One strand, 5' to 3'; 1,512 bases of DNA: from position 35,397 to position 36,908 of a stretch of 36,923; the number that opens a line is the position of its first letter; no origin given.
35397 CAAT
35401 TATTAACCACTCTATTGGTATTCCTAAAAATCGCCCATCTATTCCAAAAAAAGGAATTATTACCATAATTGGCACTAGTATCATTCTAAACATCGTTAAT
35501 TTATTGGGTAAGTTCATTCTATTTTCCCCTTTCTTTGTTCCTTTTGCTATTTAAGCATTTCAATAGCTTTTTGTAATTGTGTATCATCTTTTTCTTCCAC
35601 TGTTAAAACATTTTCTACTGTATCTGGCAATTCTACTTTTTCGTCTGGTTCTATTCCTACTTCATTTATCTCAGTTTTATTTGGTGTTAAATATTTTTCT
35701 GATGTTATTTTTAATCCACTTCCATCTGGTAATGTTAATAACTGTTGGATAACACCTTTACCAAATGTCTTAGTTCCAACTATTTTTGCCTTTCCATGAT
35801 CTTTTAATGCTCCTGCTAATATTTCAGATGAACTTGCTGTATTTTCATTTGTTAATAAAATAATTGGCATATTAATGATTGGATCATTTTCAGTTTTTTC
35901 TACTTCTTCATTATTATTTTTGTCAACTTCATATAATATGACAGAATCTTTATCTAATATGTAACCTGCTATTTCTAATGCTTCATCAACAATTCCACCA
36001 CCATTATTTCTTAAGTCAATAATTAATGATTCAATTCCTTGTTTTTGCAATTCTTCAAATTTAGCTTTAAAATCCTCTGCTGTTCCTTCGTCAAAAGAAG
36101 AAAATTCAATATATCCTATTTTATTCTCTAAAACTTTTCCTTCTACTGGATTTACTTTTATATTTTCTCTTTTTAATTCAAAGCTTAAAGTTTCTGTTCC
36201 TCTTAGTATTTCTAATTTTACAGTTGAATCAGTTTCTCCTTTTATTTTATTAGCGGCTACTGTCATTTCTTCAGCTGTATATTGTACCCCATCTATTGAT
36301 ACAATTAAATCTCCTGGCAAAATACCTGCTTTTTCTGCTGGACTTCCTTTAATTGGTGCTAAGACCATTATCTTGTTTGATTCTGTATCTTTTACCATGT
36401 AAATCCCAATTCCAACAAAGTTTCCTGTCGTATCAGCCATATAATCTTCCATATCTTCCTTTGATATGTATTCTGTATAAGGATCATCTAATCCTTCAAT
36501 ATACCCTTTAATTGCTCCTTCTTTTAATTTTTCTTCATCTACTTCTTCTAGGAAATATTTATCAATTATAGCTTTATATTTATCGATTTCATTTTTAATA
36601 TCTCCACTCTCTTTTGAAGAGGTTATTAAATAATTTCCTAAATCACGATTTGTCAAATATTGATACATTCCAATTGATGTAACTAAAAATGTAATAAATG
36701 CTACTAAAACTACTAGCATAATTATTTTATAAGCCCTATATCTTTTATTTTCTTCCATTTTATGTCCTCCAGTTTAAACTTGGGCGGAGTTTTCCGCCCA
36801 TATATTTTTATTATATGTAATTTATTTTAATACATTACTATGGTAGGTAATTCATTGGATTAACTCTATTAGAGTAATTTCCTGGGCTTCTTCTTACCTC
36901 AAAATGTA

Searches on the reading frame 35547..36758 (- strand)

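Call 15: search_protein_families(library=pfam, proteins=[window:35547-36758:-], max_evalue=0.00001)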
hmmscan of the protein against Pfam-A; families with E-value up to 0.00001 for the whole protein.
window:35547-36758:- (403 aa): 5 families
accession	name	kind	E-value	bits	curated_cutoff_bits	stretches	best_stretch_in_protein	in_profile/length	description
PF03572.23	Peptidase_S41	-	6.4e-54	182.4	24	1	213-375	1-165/165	Peptidase family S41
PF17820.7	PDZ_6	-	1.4e-12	47.6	27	1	132-186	2-54/54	PDZ domain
PF13180.12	PDZ_2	-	3.4e-12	46.9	27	1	116-196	2-79/80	PDZ domain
PF22694.1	CtpB_N-like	-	4e-11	43.7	27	1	56-101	36-84/85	Activating protease CtpB N-terminal domain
PF00595.29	PDZ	-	2e-07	31.7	23.2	1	111-185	8-81/81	PDZ domain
